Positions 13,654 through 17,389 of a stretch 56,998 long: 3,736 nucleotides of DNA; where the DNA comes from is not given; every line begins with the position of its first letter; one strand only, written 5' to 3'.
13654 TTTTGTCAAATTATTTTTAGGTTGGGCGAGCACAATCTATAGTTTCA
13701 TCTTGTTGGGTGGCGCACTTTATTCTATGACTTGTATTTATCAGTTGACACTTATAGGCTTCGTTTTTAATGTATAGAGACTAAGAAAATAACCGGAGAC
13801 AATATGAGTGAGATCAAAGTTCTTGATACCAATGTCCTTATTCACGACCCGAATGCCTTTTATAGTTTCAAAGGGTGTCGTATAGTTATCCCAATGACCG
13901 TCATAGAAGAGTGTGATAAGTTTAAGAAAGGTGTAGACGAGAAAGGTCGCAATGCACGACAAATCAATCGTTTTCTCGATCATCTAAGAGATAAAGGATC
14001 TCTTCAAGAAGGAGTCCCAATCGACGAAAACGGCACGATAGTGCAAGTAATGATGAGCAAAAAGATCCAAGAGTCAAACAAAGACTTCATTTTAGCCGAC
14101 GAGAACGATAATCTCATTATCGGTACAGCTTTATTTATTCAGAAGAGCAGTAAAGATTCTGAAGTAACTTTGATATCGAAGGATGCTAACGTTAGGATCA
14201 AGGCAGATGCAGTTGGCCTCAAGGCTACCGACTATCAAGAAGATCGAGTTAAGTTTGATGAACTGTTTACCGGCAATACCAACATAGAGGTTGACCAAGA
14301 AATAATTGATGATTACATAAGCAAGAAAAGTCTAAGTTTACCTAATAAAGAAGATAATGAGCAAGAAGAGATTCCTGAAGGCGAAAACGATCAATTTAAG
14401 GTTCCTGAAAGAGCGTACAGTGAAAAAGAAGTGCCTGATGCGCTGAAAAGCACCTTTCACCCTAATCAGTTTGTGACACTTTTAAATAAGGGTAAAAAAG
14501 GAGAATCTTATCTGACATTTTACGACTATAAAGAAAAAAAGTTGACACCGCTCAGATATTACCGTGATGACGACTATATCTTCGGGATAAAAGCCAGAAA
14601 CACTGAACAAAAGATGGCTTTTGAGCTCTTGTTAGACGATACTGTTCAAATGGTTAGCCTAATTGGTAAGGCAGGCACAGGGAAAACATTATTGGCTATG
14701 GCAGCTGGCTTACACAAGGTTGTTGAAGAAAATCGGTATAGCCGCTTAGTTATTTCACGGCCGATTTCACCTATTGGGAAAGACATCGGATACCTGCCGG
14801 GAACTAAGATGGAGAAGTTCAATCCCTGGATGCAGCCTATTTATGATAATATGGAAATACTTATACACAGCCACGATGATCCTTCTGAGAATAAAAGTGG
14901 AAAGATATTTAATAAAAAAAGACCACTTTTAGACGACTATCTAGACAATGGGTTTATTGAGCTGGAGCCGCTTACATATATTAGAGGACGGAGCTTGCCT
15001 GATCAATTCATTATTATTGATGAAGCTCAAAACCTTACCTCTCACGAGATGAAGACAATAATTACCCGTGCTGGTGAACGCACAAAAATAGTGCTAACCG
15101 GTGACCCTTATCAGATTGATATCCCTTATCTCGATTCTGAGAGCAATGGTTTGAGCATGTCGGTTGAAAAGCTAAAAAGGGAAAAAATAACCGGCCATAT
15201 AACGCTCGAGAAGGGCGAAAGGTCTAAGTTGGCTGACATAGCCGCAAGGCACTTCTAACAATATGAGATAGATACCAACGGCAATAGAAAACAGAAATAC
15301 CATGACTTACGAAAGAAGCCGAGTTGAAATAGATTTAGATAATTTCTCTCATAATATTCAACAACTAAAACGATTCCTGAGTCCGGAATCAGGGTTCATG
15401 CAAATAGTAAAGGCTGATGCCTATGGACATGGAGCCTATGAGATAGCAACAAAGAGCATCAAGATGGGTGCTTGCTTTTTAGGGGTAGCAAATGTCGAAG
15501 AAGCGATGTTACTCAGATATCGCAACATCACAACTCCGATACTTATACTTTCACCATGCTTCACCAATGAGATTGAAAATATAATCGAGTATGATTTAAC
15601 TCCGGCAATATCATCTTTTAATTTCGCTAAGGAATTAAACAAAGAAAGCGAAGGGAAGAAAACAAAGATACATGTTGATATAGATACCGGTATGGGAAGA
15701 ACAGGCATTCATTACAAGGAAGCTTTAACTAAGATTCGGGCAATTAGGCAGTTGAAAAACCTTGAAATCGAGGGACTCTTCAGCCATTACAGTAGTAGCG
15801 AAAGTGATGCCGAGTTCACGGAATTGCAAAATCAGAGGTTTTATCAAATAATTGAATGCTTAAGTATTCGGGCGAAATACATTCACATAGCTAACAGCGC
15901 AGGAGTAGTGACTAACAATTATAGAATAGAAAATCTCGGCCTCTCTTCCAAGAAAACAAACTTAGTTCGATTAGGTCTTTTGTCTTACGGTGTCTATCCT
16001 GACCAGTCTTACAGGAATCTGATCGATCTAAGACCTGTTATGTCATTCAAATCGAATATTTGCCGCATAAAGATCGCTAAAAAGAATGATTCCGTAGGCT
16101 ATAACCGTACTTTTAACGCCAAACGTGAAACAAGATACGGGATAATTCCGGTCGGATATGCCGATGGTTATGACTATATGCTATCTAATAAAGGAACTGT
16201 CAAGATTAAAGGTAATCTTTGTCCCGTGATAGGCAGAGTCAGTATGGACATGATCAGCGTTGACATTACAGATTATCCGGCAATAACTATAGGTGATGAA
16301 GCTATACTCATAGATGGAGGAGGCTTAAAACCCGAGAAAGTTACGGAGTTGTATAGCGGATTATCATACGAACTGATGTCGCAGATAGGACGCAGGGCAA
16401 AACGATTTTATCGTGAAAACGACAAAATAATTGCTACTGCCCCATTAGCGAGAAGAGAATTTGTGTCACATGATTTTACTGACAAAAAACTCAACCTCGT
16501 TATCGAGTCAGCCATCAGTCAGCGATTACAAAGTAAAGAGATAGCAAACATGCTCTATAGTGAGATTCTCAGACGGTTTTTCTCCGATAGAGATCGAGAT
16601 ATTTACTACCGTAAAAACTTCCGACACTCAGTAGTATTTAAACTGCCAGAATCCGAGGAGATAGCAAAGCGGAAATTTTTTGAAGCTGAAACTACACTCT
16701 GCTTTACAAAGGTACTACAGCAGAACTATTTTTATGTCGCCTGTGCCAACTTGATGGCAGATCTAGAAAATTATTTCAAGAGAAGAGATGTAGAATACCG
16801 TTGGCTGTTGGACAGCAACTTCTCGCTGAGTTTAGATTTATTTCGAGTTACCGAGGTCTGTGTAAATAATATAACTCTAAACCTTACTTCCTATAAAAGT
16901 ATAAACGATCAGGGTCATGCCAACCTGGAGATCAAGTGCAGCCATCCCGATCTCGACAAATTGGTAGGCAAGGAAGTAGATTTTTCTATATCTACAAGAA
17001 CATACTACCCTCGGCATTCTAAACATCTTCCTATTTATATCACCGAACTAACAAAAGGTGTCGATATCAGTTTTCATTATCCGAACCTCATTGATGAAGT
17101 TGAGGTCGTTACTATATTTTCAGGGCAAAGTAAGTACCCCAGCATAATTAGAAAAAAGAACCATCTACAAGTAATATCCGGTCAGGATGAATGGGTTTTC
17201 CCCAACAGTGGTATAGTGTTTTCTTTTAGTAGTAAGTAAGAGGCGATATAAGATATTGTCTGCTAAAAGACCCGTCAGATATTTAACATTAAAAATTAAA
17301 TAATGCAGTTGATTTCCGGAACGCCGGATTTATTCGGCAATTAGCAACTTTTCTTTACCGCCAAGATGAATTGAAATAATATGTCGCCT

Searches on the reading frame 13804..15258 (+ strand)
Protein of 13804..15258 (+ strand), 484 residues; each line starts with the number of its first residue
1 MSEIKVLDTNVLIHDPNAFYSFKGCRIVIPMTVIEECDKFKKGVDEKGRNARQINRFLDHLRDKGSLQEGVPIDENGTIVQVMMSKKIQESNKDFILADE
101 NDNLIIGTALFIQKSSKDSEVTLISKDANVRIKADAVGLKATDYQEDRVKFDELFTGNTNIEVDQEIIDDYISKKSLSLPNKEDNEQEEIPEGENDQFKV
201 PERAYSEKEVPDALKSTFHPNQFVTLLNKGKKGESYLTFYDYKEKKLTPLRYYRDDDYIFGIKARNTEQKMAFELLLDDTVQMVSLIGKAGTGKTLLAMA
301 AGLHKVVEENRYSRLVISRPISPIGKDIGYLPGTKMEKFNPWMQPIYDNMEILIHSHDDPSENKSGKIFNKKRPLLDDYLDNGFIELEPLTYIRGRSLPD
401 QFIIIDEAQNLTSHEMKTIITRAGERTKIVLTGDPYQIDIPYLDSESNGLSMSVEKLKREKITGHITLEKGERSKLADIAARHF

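Call 24: search_protein_families(library=pfam, proteins=[window:13804-15258:+], max_evalue=0.001)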
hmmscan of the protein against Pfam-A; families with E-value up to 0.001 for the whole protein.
window:13804-15258:+ (484 aa): 6 families
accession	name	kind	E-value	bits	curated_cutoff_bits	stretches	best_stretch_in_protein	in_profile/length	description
PF02562.22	PhoH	-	3e-51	174.3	27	1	262-470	2-188/205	PhoH-like protein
PF13638.12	PIN_4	-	6.3e-34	117.5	21.9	1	6-145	2-132/132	PIN domain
PF13604.12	AAA_30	-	2.9e-10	40.6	27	1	399-438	88-128/191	AAA domain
PF13245.12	AAA_19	-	5.6e-06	27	25.1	0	396-438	87-129/134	AAA domain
PF13401.12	AAA_22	-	1.1e-05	26.2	27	0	398-435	84-124/130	AAA domain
PF00270.35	DEAD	-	0.00011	22.5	26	0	268-425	3-143/167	DEAD/DEAH box helicase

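Call 28: find_encoding_contigs(protein=window:13804-15258:+, flank=8000, max_places=8)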
Protein window:13804-15258:+ (484 aa): no gene with exactly this product is on record in the collection.

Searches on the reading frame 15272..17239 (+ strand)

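Call 24: search_protein_families(library=pfam, proteins=[window:15272-17239:+], max_evalue=0.001)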
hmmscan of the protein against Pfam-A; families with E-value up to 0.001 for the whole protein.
window:15272-17239:+ (655 aa): 2 families
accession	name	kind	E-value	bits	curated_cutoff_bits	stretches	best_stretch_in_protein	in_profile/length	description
PF01168.26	Ala_racemase_N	-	1.3e-54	185.6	24.1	1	20-243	1-220/220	Alanine racemase, N-terminal domain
PF00842.27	Ala_racemase_C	-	2.2e-36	124.7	25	1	256-380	1-127/127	Alanine racemase, C-terminal domain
